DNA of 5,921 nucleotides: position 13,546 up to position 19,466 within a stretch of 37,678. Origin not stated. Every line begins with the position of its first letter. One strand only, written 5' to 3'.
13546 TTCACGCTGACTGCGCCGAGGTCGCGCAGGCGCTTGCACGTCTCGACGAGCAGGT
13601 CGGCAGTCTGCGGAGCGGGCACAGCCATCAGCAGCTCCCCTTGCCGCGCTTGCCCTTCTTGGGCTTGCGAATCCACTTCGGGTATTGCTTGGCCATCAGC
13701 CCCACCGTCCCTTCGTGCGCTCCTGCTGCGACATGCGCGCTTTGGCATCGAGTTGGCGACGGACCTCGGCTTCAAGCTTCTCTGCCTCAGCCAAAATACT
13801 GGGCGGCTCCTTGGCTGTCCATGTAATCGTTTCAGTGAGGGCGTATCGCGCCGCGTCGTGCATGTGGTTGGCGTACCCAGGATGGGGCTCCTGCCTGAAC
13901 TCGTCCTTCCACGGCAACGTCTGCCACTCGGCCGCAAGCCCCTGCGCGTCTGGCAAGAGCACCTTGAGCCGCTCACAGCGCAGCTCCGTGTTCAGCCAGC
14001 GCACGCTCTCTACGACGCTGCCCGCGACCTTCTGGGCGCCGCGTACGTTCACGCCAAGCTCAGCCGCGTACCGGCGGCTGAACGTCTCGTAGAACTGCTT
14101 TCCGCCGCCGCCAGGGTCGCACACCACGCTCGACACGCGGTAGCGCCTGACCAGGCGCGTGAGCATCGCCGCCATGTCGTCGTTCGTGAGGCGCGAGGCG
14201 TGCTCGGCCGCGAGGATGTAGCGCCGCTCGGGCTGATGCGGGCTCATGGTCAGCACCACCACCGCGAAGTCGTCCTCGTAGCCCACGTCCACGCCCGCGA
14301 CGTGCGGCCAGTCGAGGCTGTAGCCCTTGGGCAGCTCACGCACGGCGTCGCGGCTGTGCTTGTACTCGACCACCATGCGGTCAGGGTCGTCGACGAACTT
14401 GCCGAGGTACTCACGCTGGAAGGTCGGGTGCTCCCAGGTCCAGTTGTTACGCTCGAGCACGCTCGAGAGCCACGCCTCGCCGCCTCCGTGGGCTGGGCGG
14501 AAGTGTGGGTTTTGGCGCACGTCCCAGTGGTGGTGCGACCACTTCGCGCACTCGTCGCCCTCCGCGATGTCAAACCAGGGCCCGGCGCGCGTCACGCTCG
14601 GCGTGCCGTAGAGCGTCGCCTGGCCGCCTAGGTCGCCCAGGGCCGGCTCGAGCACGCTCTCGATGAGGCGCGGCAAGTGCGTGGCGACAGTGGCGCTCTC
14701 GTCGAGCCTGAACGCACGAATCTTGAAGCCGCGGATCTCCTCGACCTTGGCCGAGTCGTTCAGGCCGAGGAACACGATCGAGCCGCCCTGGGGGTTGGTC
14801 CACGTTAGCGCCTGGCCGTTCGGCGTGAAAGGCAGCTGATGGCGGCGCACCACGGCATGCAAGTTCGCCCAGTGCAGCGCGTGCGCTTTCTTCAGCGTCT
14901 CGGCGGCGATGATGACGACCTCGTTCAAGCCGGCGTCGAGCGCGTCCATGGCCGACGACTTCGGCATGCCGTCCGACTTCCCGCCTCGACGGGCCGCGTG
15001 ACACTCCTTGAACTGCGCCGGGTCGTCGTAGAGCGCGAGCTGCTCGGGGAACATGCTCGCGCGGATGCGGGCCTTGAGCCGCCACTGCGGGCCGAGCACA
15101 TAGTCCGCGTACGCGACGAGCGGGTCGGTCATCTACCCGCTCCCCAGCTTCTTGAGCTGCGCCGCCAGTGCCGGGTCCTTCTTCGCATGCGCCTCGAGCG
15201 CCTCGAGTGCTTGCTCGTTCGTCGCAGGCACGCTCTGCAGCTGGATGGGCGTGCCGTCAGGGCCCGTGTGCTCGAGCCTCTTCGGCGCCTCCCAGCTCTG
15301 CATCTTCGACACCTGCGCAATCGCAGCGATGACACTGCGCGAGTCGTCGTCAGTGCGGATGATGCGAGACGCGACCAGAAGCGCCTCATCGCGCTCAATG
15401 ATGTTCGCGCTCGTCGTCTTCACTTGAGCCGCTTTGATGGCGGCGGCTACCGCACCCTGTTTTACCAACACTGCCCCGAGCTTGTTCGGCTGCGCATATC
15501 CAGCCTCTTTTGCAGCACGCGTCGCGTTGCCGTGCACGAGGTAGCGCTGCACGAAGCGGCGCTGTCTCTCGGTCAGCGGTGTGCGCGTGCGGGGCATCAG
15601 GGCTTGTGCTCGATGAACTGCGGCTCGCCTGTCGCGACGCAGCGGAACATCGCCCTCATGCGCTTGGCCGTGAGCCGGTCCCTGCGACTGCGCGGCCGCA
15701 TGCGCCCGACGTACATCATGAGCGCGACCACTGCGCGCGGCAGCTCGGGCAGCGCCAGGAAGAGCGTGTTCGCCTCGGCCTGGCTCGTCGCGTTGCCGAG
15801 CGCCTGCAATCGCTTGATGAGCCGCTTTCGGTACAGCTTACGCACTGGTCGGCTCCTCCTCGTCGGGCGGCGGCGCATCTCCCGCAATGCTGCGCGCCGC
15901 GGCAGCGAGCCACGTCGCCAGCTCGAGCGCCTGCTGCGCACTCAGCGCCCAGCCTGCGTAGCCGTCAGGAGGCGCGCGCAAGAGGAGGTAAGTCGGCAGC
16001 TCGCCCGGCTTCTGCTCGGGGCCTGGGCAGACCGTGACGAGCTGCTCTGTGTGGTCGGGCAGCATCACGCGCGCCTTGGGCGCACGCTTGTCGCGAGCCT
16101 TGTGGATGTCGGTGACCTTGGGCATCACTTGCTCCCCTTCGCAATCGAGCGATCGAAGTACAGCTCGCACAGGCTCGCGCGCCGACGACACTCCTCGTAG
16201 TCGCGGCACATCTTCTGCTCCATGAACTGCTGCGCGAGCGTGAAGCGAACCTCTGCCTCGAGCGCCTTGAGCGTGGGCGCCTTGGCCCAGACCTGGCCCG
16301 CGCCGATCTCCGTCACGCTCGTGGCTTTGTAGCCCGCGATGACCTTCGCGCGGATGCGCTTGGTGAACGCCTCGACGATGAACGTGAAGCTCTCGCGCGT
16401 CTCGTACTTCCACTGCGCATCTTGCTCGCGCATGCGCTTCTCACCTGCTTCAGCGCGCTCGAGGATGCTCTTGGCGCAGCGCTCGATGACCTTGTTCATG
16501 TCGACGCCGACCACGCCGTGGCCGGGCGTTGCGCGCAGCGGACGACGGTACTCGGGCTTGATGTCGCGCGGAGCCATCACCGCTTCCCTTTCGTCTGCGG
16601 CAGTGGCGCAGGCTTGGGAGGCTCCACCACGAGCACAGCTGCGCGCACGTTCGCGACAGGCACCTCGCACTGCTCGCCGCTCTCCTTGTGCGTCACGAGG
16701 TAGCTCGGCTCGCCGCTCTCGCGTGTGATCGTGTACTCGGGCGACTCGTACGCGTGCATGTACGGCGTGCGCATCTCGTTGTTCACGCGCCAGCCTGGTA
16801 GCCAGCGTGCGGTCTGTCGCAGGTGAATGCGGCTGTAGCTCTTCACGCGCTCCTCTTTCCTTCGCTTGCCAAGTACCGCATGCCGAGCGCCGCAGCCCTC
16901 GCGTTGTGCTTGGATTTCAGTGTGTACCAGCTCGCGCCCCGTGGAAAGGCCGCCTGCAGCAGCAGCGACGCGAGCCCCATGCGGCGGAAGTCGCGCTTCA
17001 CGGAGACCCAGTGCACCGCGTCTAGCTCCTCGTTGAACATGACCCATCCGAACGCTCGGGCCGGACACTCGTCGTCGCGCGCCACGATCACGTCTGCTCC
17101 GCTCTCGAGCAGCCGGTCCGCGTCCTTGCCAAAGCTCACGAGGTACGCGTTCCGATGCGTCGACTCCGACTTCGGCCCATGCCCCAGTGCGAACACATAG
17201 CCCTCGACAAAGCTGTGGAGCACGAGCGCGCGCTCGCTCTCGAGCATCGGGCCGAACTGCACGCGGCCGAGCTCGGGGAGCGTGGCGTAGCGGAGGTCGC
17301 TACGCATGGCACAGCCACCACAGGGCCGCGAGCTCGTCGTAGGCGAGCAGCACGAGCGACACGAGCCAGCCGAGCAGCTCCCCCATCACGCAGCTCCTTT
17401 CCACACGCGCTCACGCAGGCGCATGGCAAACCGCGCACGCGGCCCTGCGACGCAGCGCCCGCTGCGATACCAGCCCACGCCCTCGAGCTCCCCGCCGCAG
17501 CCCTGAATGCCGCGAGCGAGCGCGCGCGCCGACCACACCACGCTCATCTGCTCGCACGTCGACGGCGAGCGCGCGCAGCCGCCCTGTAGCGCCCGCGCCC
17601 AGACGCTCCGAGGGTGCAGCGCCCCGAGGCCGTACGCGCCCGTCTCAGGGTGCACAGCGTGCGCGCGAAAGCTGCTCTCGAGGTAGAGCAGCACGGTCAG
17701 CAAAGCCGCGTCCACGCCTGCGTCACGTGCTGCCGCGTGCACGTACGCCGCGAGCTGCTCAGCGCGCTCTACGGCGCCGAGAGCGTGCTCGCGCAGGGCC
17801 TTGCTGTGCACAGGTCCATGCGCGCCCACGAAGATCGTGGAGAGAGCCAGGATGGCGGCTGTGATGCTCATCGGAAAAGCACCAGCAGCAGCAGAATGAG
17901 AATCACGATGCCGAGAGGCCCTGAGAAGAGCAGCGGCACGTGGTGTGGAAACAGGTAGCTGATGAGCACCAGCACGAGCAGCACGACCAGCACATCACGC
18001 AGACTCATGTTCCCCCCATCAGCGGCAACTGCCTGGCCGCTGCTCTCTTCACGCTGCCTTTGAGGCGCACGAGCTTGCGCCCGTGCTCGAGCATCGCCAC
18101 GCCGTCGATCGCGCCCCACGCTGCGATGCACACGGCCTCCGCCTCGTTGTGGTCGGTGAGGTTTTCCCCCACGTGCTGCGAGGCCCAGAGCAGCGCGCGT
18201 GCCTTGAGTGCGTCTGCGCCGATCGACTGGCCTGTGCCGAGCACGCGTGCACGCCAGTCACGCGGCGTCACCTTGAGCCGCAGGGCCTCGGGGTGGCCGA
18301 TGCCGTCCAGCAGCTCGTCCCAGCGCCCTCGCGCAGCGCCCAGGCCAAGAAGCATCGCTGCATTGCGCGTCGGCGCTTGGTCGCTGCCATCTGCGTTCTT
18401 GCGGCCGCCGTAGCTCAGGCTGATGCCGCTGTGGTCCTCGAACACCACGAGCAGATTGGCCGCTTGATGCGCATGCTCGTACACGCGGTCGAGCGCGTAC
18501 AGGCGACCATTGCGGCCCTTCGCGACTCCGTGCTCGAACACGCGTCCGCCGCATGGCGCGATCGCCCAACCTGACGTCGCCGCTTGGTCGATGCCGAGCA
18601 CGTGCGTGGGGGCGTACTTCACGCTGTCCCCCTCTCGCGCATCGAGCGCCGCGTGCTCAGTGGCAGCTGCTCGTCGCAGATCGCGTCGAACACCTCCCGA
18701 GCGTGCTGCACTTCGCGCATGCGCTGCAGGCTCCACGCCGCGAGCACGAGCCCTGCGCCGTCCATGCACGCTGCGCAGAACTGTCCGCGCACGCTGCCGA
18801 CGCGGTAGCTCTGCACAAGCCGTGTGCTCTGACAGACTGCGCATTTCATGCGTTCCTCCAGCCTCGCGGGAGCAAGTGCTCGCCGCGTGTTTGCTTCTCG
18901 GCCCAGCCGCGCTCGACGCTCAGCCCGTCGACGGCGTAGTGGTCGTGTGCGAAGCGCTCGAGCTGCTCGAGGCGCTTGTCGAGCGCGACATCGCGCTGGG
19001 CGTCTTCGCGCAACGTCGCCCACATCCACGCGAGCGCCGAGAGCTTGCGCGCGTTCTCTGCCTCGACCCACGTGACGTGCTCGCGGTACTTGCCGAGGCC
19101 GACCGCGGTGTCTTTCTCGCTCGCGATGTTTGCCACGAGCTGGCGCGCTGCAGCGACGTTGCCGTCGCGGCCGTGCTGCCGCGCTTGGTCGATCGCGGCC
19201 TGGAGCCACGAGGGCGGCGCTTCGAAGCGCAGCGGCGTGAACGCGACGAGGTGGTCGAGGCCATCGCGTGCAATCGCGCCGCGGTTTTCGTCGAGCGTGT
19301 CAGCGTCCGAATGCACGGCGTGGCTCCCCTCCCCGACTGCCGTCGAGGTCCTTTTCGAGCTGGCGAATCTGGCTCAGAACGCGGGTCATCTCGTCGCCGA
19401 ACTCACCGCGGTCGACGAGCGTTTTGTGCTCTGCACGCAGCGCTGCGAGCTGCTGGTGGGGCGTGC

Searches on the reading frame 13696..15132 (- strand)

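Call 49: search_protein_families(library=phrogs, proteins=[window:13696-15132:-], max_evalue=0.00001)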
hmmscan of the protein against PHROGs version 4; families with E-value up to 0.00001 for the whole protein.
window:13696-15132:- (478 aa): 1 family
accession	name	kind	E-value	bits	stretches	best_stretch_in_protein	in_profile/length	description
phrog_2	-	head and packaging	1.8e-28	100.8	1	23-433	262-590/807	terminase large subunit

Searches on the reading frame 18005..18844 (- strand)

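Call 7: search_protein_families(library=pfam, proteins=[window:18005-18844:-], max_evalue=0.01)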
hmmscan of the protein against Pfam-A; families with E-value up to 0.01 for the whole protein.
window:18005-18844:- (279 aa): 0 families

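Call 8: search_protein_families(library=phrogs, proteins=[window:18005-18844:-], max_evalue=0.01)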
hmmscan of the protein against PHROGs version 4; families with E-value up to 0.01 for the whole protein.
window:18005-18844:- (279 aa): 2 families
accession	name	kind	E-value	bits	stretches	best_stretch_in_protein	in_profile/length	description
phrog_1770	-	DNA, RNA and nucleotide metabolism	5.2e-06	27.5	1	81-246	5-149/158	Holliday junction resolvase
phrog_159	-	DNA, RNA and nucleotide metabolism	0.0078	16.2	0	192-246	194-248/330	RuvC-like Holliday junction resolvase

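Call 72: search_protein_families(library=ncbifam, proteins=[window:18005-18844:-], max_evalue=1)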
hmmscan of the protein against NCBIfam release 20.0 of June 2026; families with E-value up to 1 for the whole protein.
window:18005-18844:- (279 aa): 0 families

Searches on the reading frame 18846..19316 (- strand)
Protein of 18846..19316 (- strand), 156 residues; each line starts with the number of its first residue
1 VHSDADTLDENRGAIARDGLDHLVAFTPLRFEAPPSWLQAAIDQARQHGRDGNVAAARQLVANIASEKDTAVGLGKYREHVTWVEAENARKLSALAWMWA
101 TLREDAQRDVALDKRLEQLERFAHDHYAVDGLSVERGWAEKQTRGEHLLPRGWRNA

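Call 7: search_protein_families(library=pfam, proteins=[window:18846-19316:-], max_evalue=0.01)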
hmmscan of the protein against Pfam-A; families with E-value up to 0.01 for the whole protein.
window:18846-19316:- (156 aa): 0 families

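Call 8: search_protein_families(library=phrogs, proteins=[window:18846-19316:-], max_evalue=0.01)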
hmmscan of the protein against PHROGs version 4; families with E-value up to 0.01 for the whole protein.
window:18846-19316:- (156 aa): 0 families

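Call 72: search_protein_families(library=ncbifam, proteins=[window:18846-19316:-], max_evalue=1)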
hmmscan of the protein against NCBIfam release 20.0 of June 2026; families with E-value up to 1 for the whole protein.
window:18846-19316:- (156 aa): 0 families
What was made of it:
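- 18846..19316 (-): Downstream 156-aa ORF of unknown function. It sits where cultured relatives have a helicase loader. Listed as context only. No family match (calls 7, 8, 72).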
